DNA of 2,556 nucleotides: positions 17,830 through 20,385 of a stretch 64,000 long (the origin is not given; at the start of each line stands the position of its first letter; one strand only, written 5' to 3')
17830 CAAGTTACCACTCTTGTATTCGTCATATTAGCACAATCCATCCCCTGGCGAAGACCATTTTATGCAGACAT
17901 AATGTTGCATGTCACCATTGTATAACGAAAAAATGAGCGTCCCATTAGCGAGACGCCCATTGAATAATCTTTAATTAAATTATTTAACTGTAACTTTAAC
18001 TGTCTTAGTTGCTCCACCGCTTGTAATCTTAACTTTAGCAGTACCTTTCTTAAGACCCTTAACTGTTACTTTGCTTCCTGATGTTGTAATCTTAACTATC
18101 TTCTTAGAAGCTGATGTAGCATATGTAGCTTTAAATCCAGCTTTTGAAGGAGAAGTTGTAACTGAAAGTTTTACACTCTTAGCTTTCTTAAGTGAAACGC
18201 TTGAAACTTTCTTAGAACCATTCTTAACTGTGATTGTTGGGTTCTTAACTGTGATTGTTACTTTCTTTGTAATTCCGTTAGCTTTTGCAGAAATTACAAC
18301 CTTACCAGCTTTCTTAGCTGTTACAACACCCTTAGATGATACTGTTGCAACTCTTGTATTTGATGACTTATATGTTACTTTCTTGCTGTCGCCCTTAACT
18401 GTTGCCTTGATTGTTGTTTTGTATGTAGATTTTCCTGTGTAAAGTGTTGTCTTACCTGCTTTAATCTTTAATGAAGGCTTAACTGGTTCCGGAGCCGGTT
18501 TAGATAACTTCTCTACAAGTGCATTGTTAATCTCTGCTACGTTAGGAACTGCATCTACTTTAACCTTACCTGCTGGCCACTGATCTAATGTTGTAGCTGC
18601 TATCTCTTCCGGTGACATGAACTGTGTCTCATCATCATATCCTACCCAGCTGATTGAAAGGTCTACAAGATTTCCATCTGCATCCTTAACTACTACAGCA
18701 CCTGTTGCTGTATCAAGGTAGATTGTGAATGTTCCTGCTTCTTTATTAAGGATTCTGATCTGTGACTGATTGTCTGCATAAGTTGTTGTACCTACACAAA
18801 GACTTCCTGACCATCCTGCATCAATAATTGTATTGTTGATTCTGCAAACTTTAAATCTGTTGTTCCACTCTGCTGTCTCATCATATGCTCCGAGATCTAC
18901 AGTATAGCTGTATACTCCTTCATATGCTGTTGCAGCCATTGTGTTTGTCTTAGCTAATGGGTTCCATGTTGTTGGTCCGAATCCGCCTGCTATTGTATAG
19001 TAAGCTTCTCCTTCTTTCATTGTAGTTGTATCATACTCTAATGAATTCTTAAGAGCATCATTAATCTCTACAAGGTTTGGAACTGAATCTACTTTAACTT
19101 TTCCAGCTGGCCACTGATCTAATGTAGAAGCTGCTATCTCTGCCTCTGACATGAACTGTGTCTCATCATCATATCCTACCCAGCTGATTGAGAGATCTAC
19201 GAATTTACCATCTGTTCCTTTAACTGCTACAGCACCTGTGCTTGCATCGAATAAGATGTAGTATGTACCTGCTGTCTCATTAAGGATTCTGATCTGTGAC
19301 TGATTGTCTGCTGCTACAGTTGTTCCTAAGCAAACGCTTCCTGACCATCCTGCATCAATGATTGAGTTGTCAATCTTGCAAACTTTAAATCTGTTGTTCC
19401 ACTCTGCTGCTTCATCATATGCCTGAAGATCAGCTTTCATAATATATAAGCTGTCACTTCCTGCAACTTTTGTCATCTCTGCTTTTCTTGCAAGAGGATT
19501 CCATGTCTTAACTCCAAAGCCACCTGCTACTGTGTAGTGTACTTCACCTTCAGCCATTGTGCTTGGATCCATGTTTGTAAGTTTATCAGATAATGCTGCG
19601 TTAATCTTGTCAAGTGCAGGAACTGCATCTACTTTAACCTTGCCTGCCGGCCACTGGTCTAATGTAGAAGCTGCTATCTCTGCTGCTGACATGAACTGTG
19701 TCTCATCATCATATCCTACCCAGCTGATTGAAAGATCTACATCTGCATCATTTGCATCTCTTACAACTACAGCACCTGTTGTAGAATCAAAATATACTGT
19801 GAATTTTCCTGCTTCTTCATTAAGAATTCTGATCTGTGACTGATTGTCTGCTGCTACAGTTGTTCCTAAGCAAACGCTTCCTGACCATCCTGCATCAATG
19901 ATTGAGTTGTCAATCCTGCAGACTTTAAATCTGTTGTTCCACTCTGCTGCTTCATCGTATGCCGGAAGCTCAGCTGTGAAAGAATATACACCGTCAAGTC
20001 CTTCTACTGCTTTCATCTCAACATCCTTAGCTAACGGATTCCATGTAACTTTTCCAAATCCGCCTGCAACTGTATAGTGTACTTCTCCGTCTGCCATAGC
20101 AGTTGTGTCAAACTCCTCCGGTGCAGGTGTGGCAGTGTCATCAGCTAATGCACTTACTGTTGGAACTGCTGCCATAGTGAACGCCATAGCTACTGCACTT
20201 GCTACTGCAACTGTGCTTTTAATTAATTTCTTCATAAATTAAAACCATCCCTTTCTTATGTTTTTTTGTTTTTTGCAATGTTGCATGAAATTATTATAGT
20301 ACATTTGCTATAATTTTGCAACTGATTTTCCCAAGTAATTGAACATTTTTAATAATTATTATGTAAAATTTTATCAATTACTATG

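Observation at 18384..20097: Uncharacterised ~130-aa Trp/Cys-containing domain (domain X) present in five copies, three as near-identical 570-bp tandem repeats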

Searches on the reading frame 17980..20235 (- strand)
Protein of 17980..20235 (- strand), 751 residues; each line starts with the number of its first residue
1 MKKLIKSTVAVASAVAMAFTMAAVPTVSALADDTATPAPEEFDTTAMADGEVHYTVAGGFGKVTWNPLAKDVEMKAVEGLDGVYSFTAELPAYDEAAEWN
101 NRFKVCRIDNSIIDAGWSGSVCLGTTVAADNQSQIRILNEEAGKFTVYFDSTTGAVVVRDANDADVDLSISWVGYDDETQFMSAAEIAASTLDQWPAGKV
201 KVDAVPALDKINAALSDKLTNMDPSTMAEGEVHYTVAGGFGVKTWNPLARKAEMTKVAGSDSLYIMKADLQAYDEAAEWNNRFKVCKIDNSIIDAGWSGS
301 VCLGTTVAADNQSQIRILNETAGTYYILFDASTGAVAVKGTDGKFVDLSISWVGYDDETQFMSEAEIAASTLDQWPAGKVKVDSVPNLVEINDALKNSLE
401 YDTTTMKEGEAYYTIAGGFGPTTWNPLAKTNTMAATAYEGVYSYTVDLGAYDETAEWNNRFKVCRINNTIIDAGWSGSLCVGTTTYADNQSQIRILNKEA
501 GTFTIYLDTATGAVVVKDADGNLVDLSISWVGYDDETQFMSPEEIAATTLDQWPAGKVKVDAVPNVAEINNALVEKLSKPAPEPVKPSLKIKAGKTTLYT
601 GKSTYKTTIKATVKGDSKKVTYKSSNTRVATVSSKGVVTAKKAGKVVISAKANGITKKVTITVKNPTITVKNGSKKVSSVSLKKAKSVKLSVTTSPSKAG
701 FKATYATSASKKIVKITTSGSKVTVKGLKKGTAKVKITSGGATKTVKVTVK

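Call 7: search_protein_families(library=pfam, proteins=[window:17980-20235:-], max_evalue=1)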
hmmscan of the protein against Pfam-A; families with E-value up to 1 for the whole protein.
window:17980-20235:- (751 aa): 11 families
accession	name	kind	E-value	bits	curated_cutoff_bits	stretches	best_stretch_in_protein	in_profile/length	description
PF02368.24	Big_2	-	4.6e-12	46.2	22.8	2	589-663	5-79/79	Bacterial Ig-like domain (group 2)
PF22359.2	Big-like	-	0.0001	22.9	27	1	619-665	2-48/48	Bacterial Ig-like domain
PF22058.2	X25_BaPul_like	-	0.0002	21.8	27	1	64-92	17-43/87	Pullulanase X25 domain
PF03958.22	Secretin_N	-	0.00026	21.6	28.2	0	135-172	18-59/69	Bacterial type II/III secretion system short domain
PF23930.1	DUF7268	-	0.0018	18.8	27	0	281-309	38-66/104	Family of unknown function (DUF7268)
PF01521.26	Fe-S_biosyn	-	0.0021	18.7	26.3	0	488-549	42-105/110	Iron-sulphur cluster biosynthesis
PF20748.2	RecJ_C_Deinoc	-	0.0029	17.8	25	1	235-302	79-146/155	RecJ C-terminal domain, Deinococci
PF04151.21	PPC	-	0.0032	18.7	25.9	0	307-327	46-66/70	Bacterial pre-peptidase C-terminal domain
PF11866.13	DUF3386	-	0.021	14.7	25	1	532-634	26-127/211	Protein of unknown function (DUF3386)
PF23375.1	DUF7094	-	0.031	15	27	0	489-515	71-96/108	Family of unknown function (DUF7094)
PF07356.17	DUF1481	-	0.11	12.7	25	0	144-185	135-176/186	Protein of unknown function (DUF1481)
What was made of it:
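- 17980..20235 (-): Gene for the 751-aa secreted protein: signal peptide, three X25-like units, then a Lys-rich tail with two Big_2 domains. Big_2 scores 46.2 bits against a cut-off of 22.8 (call 7).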

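Call 8: search_solved_structures(query=window:17980-20235:-, max_evalue=1, show_alignments=3)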
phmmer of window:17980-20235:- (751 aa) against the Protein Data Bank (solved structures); distinct sequences matched with E-value up to 1: 14.
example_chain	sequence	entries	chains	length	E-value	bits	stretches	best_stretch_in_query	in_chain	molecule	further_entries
3ncx_A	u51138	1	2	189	0.0053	18.5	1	614-678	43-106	Intimin adherence protein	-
2zwk_A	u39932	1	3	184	0.0054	18.5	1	614-679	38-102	Intimin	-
2zqk_A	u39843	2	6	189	0.0057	18.4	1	614-679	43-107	Intimin | Intimin adherence protein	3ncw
9ifo_A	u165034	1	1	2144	0.007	18.1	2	614-667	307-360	Teneurin-Like Protein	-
9pt5_A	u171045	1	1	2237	0.0086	17.8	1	614-667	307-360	Teneurin-like protein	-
1o1l_A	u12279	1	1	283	0.04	15.6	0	289-383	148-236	Hemoglobin Alpha chain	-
1o1j_A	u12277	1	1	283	0.058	15.1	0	289-383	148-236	Hemoglobin Alpha chain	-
1o1m_A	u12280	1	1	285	0.069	14.8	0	292-383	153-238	Hemoglobin Alpha chain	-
1abw_A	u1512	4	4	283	0.072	14.8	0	289-383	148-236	HEMOGLOBIN-BASED BLOOD SUBSTITUTE | HEMOGLOBIN | PROTEIN (DEOXYHEMOGLOBIN (ALPHA CHAIN))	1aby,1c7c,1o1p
1c7d_A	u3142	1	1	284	0.088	14.5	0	290-383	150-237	PROTEIN (DEOXYHEMOGLOBIN (ALPHA CHAIN))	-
1o1n_A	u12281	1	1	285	0.09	14.4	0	290-383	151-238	Hemoglobin Alpha chain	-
2l04_A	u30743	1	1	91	0.18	13.4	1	678-742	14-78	Major tail protein V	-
1xy0_A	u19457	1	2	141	0.39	12.3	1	291-384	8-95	Hemoglobin alpha chain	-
3hrw_A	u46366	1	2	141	0.73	11.4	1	289-383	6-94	Hemoglobin subunit alpha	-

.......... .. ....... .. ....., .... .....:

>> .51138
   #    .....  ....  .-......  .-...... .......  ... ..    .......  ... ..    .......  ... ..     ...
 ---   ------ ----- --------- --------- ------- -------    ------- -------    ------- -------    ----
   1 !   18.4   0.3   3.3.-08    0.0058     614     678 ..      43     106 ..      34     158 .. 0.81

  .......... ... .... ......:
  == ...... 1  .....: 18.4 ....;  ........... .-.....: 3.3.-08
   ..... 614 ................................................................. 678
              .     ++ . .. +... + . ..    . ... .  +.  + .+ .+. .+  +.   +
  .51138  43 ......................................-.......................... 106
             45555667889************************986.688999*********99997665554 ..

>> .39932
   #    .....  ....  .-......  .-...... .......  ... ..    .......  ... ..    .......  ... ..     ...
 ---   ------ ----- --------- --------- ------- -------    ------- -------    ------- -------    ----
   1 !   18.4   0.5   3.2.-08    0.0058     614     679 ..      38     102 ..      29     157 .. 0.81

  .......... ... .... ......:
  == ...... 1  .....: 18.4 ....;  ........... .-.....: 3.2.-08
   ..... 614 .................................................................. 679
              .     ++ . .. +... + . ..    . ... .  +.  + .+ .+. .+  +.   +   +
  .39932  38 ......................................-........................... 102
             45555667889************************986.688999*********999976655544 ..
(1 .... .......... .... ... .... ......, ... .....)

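Call 18: find_encoding_contigs(protein=window:17980-20235:-, flank=10000)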
Protein window:17980-20235:- (751 aa): 12 contigs read that carry it; 1 place shown.
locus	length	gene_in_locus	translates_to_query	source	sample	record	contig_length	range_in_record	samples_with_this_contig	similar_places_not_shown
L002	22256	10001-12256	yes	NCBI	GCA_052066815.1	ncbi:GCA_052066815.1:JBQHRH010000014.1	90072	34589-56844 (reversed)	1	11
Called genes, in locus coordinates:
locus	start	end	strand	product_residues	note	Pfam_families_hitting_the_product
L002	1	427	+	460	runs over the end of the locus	PF05958:tRNA_U5-meth_tr, PF02475:TRM5-TYW2_MTfase (weak), PF03602:Cons_hypoth95 (weak), PF05175:MTS, PF09445:Methyltransf_15 (weak), PF13847:Methyltransf_31, PF13649:Methyltransf_25 (weak)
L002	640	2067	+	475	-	PF00860:Xan_ur_permease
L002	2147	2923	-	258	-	PF00072:Response_reg, PF08769:Spo0A_C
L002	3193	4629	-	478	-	PF02518:HATPase_c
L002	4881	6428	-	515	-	PF03063:Prismane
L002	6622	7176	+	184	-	-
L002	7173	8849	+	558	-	PF00128:Alpha-amylase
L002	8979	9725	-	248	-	-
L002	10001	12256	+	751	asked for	PF02368:Big_2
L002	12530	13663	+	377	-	-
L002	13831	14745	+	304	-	-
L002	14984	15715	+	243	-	PF16738:CBM26 (faint)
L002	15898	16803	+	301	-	-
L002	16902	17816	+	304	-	PF00781:DAGK_cat, PF19279:YegS_C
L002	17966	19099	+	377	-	PF03979:Sigma70_r1_1, PF00140:Sigma70_r1_2, PF04542:Sigma70_r2, PF04539:Sigma70_r3, PF04545:Sigma70_r4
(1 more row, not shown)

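Call 22: search_protein_families(library=ncbifam, proteins=[window:17980-20235:-], max_evalue=1)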
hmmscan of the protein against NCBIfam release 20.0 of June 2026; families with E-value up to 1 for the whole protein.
window:17980-20235:- (751 aa): 3 families
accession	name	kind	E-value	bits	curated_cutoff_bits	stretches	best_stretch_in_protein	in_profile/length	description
NF008028.1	PRK10759.1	equivalog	0.0076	16.5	117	0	171-196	22-47/106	YfiM family lipoprotein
NF051845.1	EtFlavAlphaProt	equivalog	0.05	12.6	600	1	202-254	256-309/406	electron transfer flavoprotein subunit alpha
NF000011.2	APH_6_Ic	exception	0.36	9.7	500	0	130-181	53-105/280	aminoglycoside O-phosphotransferase APH(6)-Ic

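Call 71: list_cluster_members(proteins=[window:17980-20235:-, window:13433-14338:-, window:14521-15252:-, window:21387-23063:-])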
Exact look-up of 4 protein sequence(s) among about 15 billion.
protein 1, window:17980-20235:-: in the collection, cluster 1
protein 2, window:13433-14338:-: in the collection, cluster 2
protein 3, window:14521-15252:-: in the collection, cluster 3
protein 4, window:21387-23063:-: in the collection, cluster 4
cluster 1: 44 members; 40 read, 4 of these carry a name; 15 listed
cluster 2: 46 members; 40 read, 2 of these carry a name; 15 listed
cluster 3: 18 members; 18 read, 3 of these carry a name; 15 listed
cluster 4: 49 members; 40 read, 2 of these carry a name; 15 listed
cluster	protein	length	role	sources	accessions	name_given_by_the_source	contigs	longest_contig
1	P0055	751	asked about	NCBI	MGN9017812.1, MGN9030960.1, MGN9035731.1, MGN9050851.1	Ig-like domain-containing protein [Lachnospiraceae bacterium HCP1S3_C3]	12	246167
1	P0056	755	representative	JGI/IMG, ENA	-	-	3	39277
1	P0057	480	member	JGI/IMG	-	hypothetical protein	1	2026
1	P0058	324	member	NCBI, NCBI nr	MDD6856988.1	MAG: hypothetical protein PUD71_01250, partial [Lachnospiraceae bacterium] | hypothetical protein [Lachnospiraceae bacterium]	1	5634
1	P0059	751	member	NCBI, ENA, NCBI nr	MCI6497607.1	MAG: Ig-like domain-containing protein [Lachnospiraceae bacterium] | Ig-like domain-containing protein [Lachnospiraceae bacterium]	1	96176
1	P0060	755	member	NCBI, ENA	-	-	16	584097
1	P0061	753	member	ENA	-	-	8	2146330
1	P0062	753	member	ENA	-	-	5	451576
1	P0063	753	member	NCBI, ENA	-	-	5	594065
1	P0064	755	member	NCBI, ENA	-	-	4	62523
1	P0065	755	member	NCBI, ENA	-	-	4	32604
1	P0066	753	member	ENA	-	-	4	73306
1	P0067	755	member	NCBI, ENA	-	-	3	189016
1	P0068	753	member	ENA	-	-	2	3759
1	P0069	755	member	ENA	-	-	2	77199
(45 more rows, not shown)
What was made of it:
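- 17980..20235 (-): The exact protein is on 12 contigs, and NCBI names it 'Ig-like domain-containing protein [Lachnospiraceae bacterium HCP1S3_C3]' (calls 18, 71).
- Tried and rejected: Rejected because the exact protein is on 12 contigs and the three-copy form is on contigs up to 2.1 Mb (calls 18, 71).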

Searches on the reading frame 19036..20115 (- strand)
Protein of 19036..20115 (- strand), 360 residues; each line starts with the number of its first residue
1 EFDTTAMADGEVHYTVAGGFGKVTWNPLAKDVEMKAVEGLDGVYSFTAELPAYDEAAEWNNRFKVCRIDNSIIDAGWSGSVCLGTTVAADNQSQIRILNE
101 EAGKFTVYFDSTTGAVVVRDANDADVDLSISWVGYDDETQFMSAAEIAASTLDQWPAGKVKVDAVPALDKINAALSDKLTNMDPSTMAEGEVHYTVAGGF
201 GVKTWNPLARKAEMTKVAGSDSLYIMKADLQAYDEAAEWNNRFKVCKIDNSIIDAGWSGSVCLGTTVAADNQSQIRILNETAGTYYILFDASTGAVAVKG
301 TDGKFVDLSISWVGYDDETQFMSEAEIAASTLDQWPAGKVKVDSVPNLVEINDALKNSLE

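Call 64: predict_structure(alignment_id=A5)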
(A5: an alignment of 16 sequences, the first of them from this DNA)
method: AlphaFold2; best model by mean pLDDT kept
length: 360 residues; sequences in the alignment: 16
mean_pLDDT: 92.9   pTM: 0.86
mean pLDDT of the five models: 92.9, 92.3, 91.2, 91.1, 89.7
residues with pLDDT >= 90: 305; 70-90: 49; 50-70: 6; < 50: 0
segments of 3 or more residues with pLDDT < 50: none
pLDDT, mean of each block of 10 residues (from residue 1): 94 95 89 94 96 93 96 94 94 95 97 97 94 82 96 89 95 96 92 93 81 93 95 91 96 95 95 93 95 97 94 80 94 87 94 95
secondary structure, 60 per line:
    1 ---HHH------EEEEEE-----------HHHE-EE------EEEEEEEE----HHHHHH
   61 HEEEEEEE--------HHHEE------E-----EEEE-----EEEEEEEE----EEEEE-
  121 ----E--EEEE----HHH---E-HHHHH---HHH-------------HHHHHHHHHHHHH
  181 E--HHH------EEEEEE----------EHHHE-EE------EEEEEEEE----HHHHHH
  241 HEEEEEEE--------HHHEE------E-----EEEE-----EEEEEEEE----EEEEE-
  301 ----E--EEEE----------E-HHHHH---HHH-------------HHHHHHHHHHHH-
elements in order: E13-18 E43-50 H55-61 E62-68 E94-97 E103-110 E115-119 E128-131 H144-148 H168-180 E193-198 E223-230 H235-241 E242-248 E274-277 E283-290 E295-299 E308-311 H324-328 H348-359
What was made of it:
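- The two-unit model has pLDDT 92.9 and pTM 0.86 (call 64). The two-unit model looks rigid (pTM 0.86; call 64).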
